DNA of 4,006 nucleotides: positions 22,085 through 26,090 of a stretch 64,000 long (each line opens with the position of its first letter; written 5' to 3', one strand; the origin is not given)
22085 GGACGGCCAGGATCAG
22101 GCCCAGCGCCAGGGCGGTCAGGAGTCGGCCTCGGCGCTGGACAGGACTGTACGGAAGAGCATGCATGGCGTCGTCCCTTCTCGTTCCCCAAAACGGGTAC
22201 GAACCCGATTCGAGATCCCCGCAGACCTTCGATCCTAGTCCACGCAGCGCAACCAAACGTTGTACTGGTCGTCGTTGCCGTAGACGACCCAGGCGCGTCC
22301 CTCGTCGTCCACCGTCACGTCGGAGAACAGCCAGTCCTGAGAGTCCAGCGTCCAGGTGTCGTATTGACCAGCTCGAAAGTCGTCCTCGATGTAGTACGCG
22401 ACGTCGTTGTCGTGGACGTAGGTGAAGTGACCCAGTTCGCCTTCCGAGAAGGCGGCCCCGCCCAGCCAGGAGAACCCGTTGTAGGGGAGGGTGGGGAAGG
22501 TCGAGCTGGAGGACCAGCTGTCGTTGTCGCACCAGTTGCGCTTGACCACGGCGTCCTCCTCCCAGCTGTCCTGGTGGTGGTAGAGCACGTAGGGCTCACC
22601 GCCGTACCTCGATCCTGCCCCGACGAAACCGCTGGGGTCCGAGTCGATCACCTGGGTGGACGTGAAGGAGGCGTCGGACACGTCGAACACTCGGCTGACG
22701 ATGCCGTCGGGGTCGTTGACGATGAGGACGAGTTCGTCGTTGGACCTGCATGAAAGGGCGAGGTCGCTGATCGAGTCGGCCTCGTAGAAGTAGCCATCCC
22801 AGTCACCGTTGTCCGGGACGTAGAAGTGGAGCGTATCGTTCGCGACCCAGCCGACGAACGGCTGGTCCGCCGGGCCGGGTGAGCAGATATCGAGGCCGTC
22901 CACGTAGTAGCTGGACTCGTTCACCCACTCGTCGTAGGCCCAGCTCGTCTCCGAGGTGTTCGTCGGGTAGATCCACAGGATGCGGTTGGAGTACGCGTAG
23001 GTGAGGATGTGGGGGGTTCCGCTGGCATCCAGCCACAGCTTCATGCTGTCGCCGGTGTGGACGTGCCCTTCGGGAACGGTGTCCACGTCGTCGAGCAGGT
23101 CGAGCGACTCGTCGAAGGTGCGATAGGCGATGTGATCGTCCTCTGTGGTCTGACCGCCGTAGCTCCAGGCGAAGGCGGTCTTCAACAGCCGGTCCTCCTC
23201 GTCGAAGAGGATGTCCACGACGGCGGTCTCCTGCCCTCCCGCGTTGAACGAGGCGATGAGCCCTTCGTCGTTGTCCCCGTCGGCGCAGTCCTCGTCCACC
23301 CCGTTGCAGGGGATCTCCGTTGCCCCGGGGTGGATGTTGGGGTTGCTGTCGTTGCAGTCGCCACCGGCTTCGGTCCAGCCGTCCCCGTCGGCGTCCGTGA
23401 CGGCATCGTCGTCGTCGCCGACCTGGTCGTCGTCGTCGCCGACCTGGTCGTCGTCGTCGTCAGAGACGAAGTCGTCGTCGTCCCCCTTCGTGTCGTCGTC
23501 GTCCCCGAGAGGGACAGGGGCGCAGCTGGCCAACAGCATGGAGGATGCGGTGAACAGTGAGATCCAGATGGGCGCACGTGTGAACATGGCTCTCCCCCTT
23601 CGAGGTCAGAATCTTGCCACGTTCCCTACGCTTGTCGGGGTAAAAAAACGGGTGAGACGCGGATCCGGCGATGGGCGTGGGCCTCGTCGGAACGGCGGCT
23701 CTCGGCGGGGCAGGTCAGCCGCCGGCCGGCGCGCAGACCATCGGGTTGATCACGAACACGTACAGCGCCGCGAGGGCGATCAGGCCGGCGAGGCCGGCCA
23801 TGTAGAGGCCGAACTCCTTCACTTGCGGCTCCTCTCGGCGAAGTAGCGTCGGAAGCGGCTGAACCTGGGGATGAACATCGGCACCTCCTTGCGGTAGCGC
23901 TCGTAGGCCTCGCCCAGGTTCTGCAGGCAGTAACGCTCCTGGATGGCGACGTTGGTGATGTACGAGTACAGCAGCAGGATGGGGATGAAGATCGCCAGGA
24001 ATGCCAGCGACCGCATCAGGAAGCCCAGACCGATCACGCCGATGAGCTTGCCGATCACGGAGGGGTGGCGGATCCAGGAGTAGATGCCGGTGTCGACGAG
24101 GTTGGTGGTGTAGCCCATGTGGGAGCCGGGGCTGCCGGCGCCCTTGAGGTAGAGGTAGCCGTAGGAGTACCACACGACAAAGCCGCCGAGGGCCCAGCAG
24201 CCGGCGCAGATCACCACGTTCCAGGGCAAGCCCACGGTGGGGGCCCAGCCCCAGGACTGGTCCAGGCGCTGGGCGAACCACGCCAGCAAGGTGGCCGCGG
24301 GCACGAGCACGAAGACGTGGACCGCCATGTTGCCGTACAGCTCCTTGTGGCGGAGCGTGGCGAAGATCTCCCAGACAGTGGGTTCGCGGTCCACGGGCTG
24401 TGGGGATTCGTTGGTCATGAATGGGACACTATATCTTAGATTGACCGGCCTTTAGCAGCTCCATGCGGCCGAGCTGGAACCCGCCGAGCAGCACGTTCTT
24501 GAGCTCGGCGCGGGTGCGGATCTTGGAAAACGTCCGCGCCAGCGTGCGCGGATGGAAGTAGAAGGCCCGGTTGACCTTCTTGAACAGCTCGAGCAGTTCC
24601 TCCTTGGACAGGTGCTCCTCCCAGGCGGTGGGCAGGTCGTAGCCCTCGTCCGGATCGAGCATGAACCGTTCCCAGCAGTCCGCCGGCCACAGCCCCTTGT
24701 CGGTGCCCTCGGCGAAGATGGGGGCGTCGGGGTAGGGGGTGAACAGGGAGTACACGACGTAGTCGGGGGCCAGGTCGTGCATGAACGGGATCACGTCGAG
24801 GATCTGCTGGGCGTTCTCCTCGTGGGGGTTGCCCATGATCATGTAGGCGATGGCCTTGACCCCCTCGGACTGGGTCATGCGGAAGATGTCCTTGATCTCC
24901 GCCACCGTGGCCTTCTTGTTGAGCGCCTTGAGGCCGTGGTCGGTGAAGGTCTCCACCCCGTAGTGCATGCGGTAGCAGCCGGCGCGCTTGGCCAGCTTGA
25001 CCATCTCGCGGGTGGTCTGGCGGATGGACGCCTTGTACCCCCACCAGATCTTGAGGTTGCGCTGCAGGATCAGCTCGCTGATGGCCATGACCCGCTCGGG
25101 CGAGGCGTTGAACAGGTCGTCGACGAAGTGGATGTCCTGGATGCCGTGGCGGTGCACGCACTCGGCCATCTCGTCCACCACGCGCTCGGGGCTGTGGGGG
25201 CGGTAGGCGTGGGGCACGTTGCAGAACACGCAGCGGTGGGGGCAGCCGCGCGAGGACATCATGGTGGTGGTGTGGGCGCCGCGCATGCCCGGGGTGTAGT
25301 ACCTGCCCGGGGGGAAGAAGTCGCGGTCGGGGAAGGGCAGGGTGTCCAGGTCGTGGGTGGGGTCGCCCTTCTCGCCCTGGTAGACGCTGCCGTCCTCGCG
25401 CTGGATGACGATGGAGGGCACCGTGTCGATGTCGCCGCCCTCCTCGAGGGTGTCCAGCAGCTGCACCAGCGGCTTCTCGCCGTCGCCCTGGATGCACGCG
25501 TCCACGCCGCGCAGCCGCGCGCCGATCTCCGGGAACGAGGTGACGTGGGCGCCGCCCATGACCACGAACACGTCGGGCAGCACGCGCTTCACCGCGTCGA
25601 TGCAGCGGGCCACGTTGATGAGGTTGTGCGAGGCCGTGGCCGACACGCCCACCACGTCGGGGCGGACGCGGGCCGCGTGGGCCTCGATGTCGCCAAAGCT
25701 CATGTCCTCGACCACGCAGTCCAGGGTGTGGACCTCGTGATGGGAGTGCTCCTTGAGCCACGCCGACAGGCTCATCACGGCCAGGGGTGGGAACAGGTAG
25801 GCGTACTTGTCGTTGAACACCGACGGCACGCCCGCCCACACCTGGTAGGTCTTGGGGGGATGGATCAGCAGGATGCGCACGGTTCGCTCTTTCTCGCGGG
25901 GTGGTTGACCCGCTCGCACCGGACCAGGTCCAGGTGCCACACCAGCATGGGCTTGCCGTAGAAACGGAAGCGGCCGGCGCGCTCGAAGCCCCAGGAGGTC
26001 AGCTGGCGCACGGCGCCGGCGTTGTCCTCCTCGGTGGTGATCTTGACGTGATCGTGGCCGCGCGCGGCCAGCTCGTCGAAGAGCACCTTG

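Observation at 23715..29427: Type III PKS locus with ICMT-family methyltransferase plus B12-radical SAM, crotonase, GNAT and a divergent PP-loop ATPase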

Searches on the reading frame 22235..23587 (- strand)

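Call 3: search_protein_families(library=pfam, proteins=[window:22235-23587:-], max_evalue=0.01)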
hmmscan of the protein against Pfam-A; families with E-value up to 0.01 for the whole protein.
window:22235-23587:- (450 aa): 1 family
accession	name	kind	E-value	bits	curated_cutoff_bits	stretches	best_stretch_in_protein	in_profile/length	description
PF11617.13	Cu-binding_MopE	-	3.9e-09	37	27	1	77-105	1-28/30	Putative metal-binding motif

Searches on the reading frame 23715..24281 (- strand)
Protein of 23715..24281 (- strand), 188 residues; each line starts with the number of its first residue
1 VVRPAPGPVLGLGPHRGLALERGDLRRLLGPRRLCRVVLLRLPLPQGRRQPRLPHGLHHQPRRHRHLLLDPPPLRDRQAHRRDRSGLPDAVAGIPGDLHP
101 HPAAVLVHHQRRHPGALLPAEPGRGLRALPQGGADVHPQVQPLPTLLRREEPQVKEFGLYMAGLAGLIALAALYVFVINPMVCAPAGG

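Call 3: search_protein_families(library=pfam, proteins=[window:23715-24281:-], max_evalue=0.01)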
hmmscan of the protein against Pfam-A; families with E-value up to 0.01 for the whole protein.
window:23715-24281:- (188 aa): 0 families

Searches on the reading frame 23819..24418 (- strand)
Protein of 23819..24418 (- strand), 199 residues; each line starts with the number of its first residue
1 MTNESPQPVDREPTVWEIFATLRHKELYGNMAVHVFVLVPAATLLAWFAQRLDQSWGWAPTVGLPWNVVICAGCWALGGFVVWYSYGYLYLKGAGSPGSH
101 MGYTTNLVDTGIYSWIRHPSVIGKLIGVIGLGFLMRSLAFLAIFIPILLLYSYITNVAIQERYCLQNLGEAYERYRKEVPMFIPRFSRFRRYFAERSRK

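Call 5: search_protein_families(library=pfam, proteins=[window:23819-24418:-], max_evalue=1)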
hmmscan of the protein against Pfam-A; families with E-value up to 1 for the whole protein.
window:23819-24418:- (199 aa): 4 families
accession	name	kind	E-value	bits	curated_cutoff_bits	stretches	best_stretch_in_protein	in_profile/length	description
PF04191.18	PEMT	-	1.6e-07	32.2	25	1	67-154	2-89/105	Phospholipid methyltransferase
PF04140.19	ICMT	-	3.8e-05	24.5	24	1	104-153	32-81/95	Isoprenylcysteine carboxyl methyltransferase (ICMT) family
PF06966.17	DUF1295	-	0.0038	17.2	20.4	1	105-178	153-234/235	Protein of unknown function (DUF1295)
PF13853.12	7tm_4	-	0.023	14.9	27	1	112-166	96-151/280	Olfactory receptor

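Call 6: search_protein_families(library=ncbifam, proteins=[window:23819-24418:-], max_evalue=0.1)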
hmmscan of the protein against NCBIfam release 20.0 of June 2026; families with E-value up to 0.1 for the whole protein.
window:23819-24418:- (199 aa): 3 families
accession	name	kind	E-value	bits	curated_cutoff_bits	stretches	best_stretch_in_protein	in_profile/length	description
TIGR04571.1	LmtA_Leptospira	exception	1.6e-11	44.4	325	1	77-191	59-171/252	lipid A Kdo2 1-phosphate O-methyltransferase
NF040696.1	isopcys_mtase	equivalog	7.9e-07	29.1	160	1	106-185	111-189/190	protein-S-isoprenylcysteine O-methyltransferase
NF045656.1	MeththiolMtaseMddA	equivalog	4.5e-06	26.1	270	1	111-184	169-238/238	methanethiol S-methyltransferase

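Call 60: search_solved_structures(query=window:23819-24418:-, max_evalue=1)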
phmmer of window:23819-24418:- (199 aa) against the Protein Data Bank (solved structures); distinct sequences matched with E-value up to 1: 4.
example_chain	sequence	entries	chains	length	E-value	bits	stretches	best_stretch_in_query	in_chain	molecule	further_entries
5vg9_A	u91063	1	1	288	0.00042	23.3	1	107-189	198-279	Protein-S-isoprenylcysteine O-methyltransferase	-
5v7p_A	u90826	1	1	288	0.00045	23.2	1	107-189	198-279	Protein-S-isoprenylcysteine O-methyltransferase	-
4a2n_B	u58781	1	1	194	0.055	16.4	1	106-184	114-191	ISOPRENYLCYSTEINE CARBOXYL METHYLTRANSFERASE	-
3gvx_A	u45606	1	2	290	0.19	14.6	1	62-145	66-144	Glycerate dehydrogenase related protein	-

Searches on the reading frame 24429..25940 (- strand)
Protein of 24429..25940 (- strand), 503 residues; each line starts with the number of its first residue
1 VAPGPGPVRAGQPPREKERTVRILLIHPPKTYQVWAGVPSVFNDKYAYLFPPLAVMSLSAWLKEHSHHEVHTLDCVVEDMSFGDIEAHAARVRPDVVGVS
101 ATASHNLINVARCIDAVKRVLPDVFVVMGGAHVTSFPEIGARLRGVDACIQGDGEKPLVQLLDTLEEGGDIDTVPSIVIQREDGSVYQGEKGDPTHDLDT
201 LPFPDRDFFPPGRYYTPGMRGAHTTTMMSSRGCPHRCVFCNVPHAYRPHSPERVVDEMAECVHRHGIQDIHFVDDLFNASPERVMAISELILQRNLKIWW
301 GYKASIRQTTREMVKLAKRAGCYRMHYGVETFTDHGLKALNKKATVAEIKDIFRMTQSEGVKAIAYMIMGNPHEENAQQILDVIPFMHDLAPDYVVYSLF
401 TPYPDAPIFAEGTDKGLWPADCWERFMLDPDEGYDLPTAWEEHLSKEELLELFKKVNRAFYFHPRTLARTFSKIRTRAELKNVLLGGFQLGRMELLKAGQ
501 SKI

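Call 3: search_protein_families(library=pfam, proteins=[window:24429-25940:-], max_evalue=0.01)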
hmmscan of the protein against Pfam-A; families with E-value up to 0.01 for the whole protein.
window:24429-25940:- (503 aa): 2 families
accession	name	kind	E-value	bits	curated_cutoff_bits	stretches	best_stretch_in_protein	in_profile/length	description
PF02310.24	B12-binding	-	4.2e-21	75.5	32.1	1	41-161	3-120/121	B12 binding domain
PF04055.27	Radical_SAM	-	1.9e-19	70.9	29.5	1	229-376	3-156/166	Radical SAM superfamily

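Call 6: search_protein_families(library=ncbifam, proteins=[window:24429-25880:-], max_evalue=0.1)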
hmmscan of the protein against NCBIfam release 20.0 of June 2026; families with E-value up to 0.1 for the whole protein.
window:24429-25880:- (483 aa): 31 families (the best 25 are shown)
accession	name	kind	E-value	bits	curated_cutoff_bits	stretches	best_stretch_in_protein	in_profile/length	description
TIGR02026.1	BchE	equivalog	1e-44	153.3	481.35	1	26-443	16-430/497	magnesium-protoporphyrin IX monomethyl ester anaerobic oxidative cyclase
TIGR04072.2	rSAM_ladder_B12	equivalog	3.6e-40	137.9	360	1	28-371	14-350/443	lipid biosynthesis B12-binding/radical SAM protein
TIGR03975.1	rSAM_ocin_1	subfamily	1.1e-36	126.5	281.85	1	65-383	120-450/606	RiPP maturation radical SAM C-methyltransferase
TIGR03471.1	HpnJ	equivalog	1.4e-36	126.4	577.6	1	82-455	76-447/472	hopanoid biosynthesis associated radical SAM protein HpnJ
TIGR04479.1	bcpD_PhpK_rSAM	subfamily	4.8e-33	114.3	600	1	31-391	71-430/504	PhpK family radical SAM P-methyltransferase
TIGR04385.1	B12_rSAM_cofa1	equivalog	8.9e-33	114.1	450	1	32-355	20-350/438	B12 lower ligand biosynthesis radical SAM protein BzaD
TIGR04367.1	HpnR_B12_rSAM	equivalog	5.2e-32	111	650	1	31-390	21-371/490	hopanoid C-3 methylase HpnR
NF050148.1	rSAM_ApyD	equivalog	9.4e-32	110.2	750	1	30-391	23-392/645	RiPP biosynthesis radical SAM protein ApyD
NF038361.1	rSAM_Sden_1168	equivalog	4.9e-26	91.4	575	1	29-371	82-452/560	Sden_1168 family B12-binding radical SAM P-methyltransferase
TIGR04295.1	B12_rSAM_oligo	hypoth_equivalog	4.5e-25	88.2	400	1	38-327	30-319/422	TIGR04295 family B12-binding domain-containing radical SAM protein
NF033070.1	rSAM_AprD4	equivalog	9.1e-21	74.3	500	1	169-397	161-395/456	AprD4 family radical SAM diol-dehydratase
NF040542.1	rSAM_RCCLKC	equivalog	5.7e-20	71.9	450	1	30-355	11-336/423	arsinothricin biosynthesis radical SAM protein ArsL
TIGR04013.1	B12_SAM_MJ_1487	hypoth_equivalog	1.7e-19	69.9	251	1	62-371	32-334/382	TIGR04013 family B12-binding domain/radical SAM domain-containing protein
TIGR04014.1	B12_SAM_MJ_0865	equivalog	2.2e-18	66.3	360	1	65-388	30-354/434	methyl-coenzyme M reductase glutamine C-methyltransferase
NF040546.1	rSAM_CUAEP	equivalog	2.8e-18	65.9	500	1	31-354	12-326/468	CUAEP/CCAEP-tail radical SAM (seleno)protein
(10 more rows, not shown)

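Call 8: find_related_loci(query=window:24429-25880:-, collection=genome_contigs, flank=10000)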
Query window:24429-25880:- (483 aa) in genome_contigs; peptide patterns used: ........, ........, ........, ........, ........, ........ (x = any residue, [..] = any of these).
47 stretches matched a pattern; 7 encode a relative of the query (tblastn E <= 1e-3); 6 distinct loci.
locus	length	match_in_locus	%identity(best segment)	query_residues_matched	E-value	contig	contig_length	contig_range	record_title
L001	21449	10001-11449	77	1-483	0e+0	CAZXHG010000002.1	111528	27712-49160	MAG TPA_asm: uncultured Rickettsiales bacterium isolate binchicken_co147_14 genome assembly, contig: NODE_404_length_111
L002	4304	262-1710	70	1-483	0e+0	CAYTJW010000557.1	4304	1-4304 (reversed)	MAG TPA_asm: uncultured Thermoanaerobaculia bacterium isolate binchicken_co66_87 genome assembly, contig: NODE_28404_len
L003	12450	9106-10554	66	1-483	0e+0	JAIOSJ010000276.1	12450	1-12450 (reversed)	MAG: Thermoanaerobaculales bacterium isolate SMBSF41 bin_20_k127_611747, whole genome shotgun sequence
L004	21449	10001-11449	84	1-483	0e+0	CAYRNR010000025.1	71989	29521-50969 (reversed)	MAG TPA_asm: uncultured Rickettsiales bacterium isolate SRP167671_co1_47 genome assembly, contig: NODE_377_length_71989_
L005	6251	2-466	75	329-483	5e-75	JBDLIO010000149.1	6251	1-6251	MAG: Acidobacteriota bacterium isolate MAG033 MAG033_149, whole genome shotgun sequence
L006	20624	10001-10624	20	174-364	8e-5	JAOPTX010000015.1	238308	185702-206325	MAG: Fibrobacterales bacterium isolate tPB_Fibr1 H3element_contig_60, whole genome shotgun sequence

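Call 36: search_solved_structures(query=window:24429-25880:-, max_evalue=0.001)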
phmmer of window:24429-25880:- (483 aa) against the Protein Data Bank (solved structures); distinct sequences matched with E-value up to 0.001: 5.
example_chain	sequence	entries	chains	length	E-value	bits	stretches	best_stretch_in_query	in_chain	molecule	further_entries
6fd2_B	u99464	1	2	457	3.3e-15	58.9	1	175-397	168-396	Putative apramycin biosynthetic oxidoreductase 4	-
7kdx_A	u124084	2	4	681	9.2e-11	44.2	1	71-263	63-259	Methyltransferase TokK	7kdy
6wte_A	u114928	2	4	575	4.4e-08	35.4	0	205-354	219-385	B12-binding domain-containing protein | Tryptophan-C2-methyltransferase containing B12-binding domain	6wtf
9ccb_A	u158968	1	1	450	3.4e-07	32.4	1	75-388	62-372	Radical SAM core domain-containing protein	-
5ul2_A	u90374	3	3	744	4.7e-05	25.4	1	34-343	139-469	OxsB protein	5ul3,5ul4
